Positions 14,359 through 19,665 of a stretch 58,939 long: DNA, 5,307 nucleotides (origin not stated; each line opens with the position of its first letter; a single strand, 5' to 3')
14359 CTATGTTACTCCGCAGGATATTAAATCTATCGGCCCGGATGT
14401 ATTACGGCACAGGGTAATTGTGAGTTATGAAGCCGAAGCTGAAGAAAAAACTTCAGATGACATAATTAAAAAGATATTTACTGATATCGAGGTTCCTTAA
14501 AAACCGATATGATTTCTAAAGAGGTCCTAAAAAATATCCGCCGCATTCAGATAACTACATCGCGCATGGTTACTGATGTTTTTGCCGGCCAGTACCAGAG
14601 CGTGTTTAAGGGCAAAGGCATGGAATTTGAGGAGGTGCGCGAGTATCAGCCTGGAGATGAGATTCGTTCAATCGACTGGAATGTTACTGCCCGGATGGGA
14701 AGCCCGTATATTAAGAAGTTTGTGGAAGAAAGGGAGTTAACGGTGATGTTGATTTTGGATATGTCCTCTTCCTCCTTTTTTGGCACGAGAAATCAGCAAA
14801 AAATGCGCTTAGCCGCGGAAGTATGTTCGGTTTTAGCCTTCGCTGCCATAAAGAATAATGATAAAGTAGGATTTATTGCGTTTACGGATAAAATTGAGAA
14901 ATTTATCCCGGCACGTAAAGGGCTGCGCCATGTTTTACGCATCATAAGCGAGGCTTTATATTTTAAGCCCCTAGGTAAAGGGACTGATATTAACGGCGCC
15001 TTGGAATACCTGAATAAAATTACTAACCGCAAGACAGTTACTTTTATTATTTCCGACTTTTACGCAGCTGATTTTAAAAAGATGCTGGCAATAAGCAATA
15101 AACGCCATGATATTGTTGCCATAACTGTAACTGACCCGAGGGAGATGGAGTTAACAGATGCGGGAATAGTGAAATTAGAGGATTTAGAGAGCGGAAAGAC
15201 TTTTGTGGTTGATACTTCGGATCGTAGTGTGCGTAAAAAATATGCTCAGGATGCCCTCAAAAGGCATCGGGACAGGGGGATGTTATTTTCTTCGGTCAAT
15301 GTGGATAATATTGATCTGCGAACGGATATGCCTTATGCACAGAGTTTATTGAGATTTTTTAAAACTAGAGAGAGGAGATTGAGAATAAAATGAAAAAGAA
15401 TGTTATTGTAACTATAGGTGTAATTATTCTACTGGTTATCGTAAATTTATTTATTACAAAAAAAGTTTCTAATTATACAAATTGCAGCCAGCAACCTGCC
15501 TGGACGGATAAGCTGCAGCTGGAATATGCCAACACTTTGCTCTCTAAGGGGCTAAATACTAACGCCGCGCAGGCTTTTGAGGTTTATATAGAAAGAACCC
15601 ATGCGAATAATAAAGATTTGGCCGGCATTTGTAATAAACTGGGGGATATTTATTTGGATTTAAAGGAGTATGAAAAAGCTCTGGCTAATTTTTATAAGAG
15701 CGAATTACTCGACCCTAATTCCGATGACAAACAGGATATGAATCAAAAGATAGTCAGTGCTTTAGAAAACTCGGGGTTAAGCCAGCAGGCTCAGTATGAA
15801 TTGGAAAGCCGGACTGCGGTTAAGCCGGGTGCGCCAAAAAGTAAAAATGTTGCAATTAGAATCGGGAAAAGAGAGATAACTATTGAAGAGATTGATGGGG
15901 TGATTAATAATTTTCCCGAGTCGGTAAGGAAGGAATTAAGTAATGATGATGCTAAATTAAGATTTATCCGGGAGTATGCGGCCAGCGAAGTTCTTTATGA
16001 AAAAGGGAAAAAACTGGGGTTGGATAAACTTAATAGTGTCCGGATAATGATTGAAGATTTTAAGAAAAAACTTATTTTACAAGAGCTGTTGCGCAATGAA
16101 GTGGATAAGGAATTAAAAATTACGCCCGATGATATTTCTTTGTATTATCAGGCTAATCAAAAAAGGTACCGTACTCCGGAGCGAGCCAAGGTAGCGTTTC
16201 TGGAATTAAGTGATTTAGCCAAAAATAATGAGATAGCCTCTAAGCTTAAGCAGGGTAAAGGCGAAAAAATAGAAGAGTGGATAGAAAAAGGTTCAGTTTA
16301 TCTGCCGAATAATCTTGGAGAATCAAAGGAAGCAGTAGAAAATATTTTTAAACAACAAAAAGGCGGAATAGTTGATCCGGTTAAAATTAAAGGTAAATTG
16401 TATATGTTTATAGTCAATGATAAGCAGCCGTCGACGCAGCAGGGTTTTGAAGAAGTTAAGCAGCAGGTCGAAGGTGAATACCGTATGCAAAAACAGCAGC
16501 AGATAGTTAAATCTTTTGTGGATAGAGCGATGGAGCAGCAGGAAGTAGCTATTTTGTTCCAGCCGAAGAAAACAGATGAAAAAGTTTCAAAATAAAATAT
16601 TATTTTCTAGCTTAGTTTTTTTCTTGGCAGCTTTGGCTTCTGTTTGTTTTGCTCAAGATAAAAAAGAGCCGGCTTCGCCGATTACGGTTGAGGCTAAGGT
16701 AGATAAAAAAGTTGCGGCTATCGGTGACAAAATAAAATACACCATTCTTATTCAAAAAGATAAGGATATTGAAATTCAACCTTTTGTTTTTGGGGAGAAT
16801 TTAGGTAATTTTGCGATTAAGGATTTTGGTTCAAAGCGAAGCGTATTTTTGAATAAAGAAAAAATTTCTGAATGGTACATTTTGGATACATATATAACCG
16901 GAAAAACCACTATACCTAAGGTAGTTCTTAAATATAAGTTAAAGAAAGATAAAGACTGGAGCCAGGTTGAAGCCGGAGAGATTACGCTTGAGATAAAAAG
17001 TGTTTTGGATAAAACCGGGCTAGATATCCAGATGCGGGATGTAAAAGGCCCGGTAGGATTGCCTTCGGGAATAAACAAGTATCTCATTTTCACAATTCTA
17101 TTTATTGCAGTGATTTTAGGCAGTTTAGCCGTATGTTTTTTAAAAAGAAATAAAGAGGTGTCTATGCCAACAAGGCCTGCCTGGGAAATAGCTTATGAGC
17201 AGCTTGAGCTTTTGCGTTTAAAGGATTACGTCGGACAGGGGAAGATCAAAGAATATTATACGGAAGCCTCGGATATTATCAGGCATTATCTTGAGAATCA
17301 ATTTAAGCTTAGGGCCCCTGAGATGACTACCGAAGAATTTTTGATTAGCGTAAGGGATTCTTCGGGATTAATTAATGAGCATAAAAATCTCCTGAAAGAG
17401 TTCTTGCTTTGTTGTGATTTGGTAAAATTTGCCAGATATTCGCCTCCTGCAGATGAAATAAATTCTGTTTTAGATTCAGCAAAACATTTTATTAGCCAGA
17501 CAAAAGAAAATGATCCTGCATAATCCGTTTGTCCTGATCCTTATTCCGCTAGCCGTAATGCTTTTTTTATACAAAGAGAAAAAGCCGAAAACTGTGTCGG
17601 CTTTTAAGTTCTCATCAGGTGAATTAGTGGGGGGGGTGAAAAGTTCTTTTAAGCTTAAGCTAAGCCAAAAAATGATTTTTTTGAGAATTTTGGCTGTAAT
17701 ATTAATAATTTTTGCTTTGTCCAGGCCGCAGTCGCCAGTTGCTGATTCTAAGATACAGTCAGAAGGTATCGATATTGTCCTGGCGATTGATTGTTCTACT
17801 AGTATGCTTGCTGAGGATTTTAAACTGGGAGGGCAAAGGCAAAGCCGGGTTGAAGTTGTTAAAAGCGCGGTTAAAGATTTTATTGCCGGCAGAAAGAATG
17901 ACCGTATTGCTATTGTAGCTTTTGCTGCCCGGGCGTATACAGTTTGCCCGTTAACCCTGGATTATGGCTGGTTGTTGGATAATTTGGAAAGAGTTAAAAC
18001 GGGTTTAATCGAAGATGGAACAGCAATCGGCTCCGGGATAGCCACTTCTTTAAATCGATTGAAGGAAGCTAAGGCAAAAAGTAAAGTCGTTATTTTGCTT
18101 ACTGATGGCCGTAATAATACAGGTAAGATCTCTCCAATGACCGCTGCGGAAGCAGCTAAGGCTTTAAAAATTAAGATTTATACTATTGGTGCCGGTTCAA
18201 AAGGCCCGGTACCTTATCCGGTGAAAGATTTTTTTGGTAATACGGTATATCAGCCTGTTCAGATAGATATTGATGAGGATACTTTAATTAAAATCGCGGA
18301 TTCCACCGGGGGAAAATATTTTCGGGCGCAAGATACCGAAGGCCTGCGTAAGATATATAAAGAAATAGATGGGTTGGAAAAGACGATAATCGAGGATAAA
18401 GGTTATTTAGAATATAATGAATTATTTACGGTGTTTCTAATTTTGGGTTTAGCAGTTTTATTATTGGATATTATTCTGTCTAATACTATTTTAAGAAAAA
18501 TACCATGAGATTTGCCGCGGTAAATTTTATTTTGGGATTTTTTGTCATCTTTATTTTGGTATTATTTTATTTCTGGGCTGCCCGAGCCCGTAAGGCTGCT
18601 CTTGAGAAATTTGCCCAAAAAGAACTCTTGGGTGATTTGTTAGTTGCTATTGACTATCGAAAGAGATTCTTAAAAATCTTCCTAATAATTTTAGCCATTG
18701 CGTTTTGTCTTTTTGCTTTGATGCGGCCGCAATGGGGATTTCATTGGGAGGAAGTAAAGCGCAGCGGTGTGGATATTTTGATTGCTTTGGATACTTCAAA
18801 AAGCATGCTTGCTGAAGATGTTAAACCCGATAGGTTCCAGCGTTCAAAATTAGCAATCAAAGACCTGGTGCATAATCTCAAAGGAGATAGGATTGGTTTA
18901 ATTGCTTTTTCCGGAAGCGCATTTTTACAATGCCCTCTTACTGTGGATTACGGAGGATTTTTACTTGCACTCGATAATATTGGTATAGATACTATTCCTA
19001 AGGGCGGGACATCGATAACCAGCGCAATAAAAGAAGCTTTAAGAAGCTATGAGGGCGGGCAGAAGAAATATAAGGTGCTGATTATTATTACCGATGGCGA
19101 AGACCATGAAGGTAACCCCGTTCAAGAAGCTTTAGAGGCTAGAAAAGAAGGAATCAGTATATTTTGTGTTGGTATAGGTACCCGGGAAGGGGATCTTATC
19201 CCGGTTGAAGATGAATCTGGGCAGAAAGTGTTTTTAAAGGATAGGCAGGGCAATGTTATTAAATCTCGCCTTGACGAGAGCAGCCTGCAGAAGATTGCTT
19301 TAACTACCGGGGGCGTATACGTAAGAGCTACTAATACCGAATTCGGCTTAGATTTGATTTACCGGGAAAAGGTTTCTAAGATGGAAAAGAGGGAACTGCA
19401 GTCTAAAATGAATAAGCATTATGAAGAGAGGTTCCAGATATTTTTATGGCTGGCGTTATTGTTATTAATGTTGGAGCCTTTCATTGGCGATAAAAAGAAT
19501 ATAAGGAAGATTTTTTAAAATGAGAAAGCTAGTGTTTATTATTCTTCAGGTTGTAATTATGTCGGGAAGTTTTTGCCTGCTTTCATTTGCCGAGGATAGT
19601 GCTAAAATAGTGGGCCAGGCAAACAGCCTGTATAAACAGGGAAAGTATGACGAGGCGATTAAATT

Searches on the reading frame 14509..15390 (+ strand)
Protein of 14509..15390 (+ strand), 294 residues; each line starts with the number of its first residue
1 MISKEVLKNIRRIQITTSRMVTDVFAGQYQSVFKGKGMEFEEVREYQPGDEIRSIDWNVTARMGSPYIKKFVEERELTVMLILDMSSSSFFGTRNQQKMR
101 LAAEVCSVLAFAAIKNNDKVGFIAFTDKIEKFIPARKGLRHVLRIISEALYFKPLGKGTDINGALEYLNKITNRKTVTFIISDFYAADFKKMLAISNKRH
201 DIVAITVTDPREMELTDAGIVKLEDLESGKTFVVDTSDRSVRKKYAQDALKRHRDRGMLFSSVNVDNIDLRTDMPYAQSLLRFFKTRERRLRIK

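Call 27: search_protein_families(library=pfam, proteins=[window:14509-15390:+], max_evalue=0.00001)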
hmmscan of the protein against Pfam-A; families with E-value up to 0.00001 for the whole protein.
window:14509-15390:+ (294 aa): 2 families
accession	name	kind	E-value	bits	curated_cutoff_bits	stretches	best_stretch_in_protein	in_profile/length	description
PF01882.25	DUF58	-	1.7e-80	269.7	23.4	1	42-252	1-213/216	Protein of unknown function DUF58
PF13519.12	VWA_2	-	1.2e-13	52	27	1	79-184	1-106/107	von Willebrand factor type A domain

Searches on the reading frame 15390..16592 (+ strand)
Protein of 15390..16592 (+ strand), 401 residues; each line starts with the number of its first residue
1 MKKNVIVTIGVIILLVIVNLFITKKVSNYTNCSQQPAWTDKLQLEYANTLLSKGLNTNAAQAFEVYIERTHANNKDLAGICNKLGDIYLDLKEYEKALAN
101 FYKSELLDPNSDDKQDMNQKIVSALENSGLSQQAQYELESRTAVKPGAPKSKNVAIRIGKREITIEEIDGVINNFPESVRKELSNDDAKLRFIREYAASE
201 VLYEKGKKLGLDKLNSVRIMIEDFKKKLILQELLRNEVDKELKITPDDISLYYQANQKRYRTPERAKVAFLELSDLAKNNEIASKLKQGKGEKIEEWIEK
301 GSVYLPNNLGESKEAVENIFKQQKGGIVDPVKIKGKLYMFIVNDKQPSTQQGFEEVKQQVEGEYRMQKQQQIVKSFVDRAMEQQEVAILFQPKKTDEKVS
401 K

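Call 27: search_protein_families(library=pfam, proteins=[window:15390-16592:+], max_evalue=0.00001)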
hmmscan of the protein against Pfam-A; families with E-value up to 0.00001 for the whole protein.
window:15390-16592:+ (401 aa): 1 family
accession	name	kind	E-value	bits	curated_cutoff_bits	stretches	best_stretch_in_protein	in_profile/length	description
PF13145.12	Rotamase_2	-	4.4e-15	57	27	1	244-358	1-121/121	PPIC-type PPIASE domain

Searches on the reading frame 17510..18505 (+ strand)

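Call 27: search_protein_families(library=pfam, proteins=[window:17510-18505:+], max_evalue=0.00001)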
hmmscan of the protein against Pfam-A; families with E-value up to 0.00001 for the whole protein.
window:17510-18505:+ (332 aa): 4 families
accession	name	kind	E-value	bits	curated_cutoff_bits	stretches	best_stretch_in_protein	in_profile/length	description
PF00092.34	VWA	-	2.1e-22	80.6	23.8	1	88-284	1-173/174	von Willebrand factor type A domain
PF13519.12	VWA_2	-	4.5e-19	69.5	27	1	89-200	1-106/107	von Willebrand factor type A domain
PF07584.16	BatA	-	2e-07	31.8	25.9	1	3-73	4-77/77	Aerotolerance regulator N-terminal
PF06707.17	DUF1194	-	1.4e-06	28.2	27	0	88-246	5-173/206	Protein of unknown function (DUF1194)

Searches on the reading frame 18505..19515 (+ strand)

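Call 27: search_protein_families(library=pfam, proteins=[window:18505-19515:+], max_evalue=0.00001)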
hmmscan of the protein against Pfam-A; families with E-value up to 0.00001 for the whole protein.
window:18505-19515:+ (337 aa): 2 families
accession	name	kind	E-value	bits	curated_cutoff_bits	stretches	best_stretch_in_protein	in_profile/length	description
PF00092.34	VWA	-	1.1e-20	75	23.8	1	90-232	1-140/174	von Willebrand factor type A domain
PF13519.12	VWA_2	-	5.5e-20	72.4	27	1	91-199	1-107/107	von Willebrand factor type A domain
